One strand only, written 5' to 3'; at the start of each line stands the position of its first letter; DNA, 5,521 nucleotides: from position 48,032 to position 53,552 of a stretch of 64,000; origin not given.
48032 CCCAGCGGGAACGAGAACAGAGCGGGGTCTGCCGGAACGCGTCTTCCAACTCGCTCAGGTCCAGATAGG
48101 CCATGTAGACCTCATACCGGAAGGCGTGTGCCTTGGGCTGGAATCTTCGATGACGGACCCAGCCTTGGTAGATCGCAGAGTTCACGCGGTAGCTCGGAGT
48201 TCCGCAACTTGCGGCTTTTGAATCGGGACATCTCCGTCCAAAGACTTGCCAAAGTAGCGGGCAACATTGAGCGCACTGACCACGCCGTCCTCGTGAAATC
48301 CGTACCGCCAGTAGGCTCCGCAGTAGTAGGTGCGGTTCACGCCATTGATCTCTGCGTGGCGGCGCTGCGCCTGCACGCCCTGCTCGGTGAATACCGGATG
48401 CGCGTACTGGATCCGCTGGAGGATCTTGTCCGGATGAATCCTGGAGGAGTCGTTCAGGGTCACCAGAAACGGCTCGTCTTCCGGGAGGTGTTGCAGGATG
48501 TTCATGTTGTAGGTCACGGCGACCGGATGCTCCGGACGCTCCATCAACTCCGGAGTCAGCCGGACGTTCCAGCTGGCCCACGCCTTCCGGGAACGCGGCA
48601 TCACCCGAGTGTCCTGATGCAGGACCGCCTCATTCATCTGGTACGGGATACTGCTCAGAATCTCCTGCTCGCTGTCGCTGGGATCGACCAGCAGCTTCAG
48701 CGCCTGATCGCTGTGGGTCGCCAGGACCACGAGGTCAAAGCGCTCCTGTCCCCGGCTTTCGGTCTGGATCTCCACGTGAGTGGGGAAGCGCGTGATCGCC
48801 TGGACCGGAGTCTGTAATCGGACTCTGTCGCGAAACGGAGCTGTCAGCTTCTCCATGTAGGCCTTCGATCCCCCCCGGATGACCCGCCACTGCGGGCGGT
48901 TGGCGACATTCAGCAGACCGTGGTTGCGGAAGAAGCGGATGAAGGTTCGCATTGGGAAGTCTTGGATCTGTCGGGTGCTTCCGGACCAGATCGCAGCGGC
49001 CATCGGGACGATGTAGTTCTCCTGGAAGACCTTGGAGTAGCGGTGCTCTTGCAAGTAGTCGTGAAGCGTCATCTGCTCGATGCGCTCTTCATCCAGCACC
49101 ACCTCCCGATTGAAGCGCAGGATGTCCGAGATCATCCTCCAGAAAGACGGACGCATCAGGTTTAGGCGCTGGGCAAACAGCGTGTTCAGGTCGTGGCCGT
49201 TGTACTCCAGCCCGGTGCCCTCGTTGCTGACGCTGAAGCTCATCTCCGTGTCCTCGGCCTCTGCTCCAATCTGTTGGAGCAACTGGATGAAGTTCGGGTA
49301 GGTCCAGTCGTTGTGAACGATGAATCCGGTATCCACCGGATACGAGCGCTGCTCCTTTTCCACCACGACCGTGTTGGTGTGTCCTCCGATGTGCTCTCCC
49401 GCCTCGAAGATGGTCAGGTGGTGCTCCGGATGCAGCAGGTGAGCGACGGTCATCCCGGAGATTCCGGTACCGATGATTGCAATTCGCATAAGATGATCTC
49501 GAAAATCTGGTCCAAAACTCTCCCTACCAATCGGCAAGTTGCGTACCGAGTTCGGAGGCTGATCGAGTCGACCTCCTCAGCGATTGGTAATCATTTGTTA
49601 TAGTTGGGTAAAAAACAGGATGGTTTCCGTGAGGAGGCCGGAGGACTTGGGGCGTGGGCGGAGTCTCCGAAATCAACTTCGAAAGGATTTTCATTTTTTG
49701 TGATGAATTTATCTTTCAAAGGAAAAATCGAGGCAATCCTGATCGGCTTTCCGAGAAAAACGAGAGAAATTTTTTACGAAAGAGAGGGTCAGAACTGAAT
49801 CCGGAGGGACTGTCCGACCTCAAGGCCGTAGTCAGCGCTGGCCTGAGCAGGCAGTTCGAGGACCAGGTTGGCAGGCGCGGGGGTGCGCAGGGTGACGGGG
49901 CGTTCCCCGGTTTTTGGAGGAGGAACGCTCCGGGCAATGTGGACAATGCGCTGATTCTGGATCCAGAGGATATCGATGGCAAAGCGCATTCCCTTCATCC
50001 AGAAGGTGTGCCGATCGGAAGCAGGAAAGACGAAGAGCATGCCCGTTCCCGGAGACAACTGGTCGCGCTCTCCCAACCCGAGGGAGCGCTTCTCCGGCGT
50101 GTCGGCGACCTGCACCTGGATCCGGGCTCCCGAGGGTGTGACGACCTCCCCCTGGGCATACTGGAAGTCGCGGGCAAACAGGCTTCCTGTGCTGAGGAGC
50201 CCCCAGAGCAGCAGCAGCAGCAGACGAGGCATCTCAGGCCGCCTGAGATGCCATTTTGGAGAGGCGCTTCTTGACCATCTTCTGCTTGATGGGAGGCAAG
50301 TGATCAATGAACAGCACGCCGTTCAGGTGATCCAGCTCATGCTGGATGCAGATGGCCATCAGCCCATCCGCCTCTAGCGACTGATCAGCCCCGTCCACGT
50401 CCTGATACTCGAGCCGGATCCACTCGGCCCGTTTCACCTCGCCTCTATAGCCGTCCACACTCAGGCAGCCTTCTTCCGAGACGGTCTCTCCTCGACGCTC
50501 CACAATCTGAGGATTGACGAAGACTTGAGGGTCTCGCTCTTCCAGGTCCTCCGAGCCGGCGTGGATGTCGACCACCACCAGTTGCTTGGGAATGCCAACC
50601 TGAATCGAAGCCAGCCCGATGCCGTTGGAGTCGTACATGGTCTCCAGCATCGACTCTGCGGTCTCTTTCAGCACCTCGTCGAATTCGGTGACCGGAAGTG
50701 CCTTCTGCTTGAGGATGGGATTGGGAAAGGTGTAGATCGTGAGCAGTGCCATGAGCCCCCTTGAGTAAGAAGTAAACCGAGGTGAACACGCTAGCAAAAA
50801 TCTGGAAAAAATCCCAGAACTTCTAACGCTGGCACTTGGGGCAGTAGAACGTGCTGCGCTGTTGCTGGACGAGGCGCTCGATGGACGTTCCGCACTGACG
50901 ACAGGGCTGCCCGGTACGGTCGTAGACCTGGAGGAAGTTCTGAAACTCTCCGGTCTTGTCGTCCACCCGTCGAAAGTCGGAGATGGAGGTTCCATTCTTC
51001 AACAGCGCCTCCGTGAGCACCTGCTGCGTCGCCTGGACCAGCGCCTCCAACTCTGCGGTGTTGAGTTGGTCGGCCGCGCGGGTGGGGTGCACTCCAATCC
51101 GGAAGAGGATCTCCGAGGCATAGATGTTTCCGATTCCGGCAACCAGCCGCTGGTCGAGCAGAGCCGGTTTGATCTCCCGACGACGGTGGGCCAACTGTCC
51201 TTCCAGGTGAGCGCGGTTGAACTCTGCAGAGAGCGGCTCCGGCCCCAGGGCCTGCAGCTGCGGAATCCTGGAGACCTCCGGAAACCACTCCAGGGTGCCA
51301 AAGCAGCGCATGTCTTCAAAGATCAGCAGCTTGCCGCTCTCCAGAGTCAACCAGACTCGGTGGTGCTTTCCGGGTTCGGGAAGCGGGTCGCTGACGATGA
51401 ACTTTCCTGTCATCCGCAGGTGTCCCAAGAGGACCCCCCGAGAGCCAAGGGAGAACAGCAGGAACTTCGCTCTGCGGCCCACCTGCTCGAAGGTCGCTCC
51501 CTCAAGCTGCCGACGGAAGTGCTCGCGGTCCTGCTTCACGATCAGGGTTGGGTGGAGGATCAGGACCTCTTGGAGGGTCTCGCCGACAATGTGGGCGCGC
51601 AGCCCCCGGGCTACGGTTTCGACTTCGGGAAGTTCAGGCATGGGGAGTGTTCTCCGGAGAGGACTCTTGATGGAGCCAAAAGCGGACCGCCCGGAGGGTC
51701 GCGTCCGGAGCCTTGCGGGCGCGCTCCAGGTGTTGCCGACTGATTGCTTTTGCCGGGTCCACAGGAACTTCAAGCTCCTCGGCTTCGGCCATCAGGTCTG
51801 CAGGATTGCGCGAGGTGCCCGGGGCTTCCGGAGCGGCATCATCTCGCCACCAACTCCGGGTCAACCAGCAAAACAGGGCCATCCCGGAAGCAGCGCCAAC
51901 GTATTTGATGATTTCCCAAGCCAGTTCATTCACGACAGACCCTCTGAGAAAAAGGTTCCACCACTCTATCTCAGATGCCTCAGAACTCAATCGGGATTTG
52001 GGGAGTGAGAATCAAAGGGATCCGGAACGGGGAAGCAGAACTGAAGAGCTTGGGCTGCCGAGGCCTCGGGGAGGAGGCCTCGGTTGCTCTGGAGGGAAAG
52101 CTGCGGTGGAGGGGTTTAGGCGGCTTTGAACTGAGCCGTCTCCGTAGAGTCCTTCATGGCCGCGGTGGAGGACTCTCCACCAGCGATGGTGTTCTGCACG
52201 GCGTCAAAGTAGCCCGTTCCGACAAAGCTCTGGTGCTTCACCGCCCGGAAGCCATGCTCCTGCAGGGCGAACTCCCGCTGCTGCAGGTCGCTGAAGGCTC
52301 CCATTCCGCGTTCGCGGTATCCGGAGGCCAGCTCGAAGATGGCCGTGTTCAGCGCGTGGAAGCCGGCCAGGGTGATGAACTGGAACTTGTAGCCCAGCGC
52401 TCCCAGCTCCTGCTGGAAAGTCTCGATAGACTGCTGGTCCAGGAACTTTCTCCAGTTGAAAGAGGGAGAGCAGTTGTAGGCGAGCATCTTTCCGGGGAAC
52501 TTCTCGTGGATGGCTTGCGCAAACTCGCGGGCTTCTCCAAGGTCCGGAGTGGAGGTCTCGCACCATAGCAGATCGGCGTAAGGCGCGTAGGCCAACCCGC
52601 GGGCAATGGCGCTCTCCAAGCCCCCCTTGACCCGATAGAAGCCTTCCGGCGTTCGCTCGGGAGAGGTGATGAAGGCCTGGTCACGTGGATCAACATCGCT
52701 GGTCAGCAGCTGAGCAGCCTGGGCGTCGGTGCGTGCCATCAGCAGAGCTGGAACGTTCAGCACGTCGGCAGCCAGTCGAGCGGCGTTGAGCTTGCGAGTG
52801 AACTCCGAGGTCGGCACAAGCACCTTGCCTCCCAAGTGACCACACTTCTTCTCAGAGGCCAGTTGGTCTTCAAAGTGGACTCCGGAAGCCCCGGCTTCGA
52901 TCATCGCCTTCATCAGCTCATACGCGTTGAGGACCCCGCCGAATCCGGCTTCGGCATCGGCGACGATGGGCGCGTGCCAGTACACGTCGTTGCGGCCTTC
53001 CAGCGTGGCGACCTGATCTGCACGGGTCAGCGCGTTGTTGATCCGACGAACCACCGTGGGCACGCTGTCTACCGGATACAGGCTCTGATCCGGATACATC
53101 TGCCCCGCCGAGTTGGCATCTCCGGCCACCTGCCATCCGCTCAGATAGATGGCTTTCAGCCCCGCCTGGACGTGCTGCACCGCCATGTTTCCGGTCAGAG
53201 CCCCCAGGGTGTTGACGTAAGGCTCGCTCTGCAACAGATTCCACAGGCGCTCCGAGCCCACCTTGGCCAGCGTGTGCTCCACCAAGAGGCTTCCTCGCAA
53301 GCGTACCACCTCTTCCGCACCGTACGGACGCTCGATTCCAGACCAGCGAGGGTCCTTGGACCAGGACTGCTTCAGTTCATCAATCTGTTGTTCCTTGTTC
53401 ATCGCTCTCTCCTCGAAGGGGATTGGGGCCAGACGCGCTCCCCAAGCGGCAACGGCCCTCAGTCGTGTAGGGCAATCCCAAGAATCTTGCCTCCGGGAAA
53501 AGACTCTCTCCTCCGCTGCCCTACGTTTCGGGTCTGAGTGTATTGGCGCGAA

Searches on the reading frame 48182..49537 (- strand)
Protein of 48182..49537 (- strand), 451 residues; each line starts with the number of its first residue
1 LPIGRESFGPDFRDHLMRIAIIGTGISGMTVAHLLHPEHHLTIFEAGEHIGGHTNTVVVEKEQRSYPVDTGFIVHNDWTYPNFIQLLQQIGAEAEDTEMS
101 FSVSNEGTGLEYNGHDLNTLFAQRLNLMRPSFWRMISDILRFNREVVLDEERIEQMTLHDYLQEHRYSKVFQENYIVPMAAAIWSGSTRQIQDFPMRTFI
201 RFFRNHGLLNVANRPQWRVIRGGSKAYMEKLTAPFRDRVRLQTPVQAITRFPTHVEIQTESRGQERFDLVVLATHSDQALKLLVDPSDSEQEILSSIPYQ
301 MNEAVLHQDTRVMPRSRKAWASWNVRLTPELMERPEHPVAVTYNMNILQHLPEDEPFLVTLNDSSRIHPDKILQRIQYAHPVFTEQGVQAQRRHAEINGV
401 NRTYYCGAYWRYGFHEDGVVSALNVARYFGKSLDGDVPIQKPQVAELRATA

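Call 42: search_protein_families(library=pfam, proteins=[window:48182-49537:-], max_evalue=0.00001)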
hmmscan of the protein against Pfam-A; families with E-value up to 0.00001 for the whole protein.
window:48182-49537:- (451 aa): 2 families
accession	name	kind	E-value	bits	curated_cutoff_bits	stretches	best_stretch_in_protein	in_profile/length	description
PF01593.30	Amino_oxidase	-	4.3e-21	76.1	19.8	1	26-427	1-440/443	Flavin containing amine oxidoreductase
PF13450.12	NAD_binding_8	-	2.7e-12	47.2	21.9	1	21-89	1-67/68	NAD(P)-binding Rossmann-like domain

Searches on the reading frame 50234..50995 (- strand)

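Call 43: search_protein_families(library=pfam, proteins=[window:50234-50995:-], max_evalue=0.00001)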
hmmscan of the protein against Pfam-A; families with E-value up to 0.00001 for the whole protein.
window:50234-50995:- (253 aa): 1 family
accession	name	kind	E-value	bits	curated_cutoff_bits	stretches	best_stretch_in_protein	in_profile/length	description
PF01327.26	Pep_deformylase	-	1.9e-52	177.4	22.8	1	86-238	3-155/156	Polypeptide deformylase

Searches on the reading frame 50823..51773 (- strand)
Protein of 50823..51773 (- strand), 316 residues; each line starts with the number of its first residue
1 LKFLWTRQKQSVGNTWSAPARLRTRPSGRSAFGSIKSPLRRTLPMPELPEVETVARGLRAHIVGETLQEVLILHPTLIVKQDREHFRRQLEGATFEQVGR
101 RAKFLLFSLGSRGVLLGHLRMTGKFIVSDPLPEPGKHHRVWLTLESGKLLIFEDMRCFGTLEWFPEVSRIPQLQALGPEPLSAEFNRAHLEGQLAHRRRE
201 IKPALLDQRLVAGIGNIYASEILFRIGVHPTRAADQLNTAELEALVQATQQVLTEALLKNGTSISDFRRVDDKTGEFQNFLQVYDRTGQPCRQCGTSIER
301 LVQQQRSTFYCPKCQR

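Call 43: search_protein_families(library=pfam, proteins=[window:50823-51773:-], max_evalue=0.00001)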
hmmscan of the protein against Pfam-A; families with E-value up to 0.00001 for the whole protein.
window:50823-51773:- (316 aa): 3 families
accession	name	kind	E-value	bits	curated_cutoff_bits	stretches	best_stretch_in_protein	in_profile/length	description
PF01149.29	Fapy_DNA_glyco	-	7.8e-33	114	25.5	1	45-160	1-116/117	Formamidopyrimidine-DNA glycosylase N-terminal domain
PF06831.19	H2TH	-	4.3e-30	104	34.7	1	176-266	1-91/93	Formamidopyrimidine-DNA glycosylase H2TH domain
PF06827.20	zf-FPG_IleRS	-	2.2e-09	37.4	21.3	1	288-315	1-28/30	Zinc finger found in FPG and IleRS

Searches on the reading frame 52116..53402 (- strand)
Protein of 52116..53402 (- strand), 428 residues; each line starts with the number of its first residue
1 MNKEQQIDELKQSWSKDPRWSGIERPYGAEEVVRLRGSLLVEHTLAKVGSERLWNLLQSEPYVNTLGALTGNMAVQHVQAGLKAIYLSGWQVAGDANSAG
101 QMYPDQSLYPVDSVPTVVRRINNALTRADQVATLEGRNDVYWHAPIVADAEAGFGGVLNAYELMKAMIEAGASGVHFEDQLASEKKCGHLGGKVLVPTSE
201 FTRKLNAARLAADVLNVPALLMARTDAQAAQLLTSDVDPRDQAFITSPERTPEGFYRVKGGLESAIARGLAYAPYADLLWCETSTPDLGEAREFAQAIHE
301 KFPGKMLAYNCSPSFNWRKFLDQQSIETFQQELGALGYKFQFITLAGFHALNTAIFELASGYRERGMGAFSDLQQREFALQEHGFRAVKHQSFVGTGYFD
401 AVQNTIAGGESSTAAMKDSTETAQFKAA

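Call 43: search_protein_families(library=pfam, proteins=[window:52116-53402:-], max_evalue=0.00001)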
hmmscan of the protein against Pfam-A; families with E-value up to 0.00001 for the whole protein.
window:52116-53402:- (428 aa): 2 families
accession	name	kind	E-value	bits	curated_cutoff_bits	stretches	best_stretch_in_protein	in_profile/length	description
PF00463.27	ICL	-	8.9e-107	358.2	26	2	249-425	352-526/526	Isocitrate lyase family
PF13714.12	PEP_mutase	-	2.8e-16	60.3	31.5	1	78-272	26-166/240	Phosphoenolpyruvate phosphomutase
